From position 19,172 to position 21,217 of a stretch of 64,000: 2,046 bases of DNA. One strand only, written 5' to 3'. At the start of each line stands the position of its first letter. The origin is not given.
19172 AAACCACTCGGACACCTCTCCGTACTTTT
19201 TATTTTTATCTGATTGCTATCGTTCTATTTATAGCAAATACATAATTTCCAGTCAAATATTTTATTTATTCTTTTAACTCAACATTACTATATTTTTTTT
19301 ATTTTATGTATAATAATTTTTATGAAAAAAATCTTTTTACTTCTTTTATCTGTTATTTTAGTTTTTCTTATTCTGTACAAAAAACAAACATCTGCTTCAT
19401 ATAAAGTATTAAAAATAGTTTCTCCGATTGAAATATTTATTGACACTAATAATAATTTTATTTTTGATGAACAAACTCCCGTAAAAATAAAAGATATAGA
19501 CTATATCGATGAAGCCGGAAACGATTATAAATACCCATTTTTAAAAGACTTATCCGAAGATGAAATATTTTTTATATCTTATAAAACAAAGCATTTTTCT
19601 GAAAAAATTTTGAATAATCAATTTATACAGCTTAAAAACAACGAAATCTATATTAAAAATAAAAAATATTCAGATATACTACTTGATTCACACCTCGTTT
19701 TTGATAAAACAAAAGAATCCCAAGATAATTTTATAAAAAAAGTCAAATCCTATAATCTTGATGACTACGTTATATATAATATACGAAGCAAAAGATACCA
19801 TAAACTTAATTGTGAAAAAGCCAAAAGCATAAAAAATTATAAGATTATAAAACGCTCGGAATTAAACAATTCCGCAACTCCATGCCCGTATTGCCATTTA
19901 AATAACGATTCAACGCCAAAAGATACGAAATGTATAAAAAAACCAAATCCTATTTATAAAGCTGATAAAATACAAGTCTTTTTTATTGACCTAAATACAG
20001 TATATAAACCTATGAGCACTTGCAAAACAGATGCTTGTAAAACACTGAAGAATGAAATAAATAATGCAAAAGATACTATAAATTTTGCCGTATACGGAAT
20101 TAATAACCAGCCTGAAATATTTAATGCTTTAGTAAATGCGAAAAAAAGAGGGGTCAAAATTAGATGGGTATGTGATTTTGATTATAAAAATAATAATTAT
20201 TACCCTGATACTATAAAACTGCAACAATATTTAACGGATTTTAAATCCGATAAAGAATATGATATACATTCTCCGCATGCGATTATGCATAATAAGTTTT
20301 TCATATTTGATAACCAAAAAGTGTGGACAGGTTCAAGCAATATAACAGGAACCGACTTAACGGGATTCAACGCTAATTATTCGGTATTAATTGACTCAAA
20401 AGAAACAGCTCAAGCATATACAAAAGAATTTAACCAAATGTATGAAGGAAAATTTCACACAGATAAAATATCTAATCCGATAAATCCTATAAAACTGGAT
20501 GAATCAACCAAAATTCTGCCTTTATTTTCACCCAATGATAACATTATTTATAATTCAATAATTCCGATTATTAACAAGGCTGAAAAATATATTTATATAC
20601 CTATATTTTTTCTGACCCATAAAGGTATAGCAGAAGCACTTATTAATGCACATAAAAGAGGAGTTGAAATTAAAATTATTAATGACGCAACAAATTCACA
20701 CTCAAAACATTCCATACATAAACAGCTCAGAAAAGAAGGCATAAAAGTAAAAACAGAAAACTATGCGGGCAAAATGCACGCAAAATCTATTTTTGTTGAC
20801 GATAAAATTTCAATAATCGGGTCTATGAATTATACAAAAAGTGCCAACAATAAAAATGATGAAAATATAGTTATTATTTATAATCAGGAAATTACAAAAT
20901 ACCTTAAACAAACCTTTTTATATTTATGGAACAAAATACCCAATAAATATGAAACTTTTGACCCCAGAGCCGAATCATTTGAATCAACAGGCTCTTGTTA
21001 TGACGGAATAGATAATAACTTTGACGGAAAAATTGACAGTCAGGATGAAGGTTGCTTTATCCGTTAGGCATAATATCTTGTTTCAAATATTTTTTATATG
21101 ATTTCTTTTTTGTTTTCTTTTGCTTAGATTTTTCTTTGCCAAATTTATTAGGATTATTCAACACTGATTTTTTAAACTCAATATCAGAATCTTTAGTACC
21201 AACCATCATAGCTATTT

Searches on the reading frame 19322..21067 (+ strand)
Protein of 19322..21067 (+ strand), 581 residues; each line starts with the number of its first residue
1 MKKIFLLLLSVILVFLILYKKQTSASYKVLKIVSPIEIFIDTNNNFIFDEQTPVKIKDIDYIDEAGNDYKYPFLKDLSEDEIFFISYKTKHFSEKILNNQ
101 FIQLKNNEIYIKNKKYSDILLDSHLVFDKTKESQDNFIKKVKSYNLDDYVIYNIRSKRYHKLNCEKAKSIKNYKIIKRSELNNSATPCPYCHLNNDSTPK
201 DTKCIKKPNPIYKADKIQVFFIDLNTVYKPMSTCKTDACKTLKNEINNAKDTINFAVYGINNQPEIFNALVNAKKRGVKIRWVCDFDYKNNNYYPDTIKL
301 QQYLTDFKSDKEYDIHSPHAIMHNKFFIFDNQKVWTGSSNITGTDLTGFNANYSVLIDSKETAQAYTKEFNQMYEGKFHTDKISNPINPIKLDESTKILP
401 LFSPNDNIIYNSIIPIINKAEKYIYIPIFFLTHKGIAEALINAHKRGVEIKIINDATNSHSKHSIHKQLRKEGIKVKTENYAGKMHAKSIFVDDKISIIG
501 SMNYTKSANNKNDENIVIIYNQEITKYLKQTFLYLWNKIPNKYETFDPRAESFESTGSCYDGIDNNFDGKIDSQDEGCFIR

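Call 7: search_protein_families(library=pfam, proteins=[window:19322-21067:+])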
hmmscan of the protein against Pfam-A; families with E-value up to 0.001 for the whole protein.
window:19322-21067:+ (581 aa): 4 families
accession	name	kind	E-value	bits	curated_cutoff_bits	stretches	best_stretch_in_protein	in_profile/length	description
PF13091.12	PLDc_2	-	1.1e-52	177.8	27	2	413-536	1-132/132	PLD-like domain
PF00614.28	PLDc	-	2.2e-07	31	21.9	1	485-506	5-26/28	Phospholipase D Active site motif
PF24402.1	iHKD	-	2.7e-05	24.7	27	0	437-482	6-49/111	Inactive HKD-Rease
PF17941.7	PP_kinase_C_1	-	5.8e-05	23.2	25.7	0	435-536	51-162/167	Polyphosphate kinase C-terminal domain 1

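Call 22: find_encoding_contigs(protein=window:19322-21067:+, flank=10000, max_places=10)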
Protein window:19322-21067:+ (581 aa): 2 contigs read that carry it; 2 places shown.
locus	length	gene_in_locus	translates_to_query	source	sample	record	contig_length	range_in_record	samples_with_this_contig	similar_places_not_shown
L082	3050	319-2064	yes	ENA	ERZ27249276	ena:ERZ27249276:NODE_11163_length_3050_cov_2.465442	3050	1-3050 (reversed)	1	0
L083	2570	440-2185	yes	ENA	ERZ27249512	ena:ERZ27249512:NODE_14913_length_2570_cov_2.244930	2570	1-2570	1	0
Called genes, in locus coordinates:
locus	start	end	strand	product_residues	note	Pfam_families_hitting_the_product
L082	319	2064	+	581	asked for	PF13091:PLDc_2, PF00614:PLDc (faint), PF13091:PLDc_2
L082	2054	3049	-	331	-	?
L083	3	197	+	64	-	?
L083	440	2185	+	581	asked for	PF13091:PLDc_2, PF00614:PLDc (faint), PF13091:PLDc_2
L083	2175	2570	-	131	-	?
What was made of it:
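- Tried and rejected: The downstream PLD gene found two low-coverage contigs of the same species, but both end before the tract (call 22).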
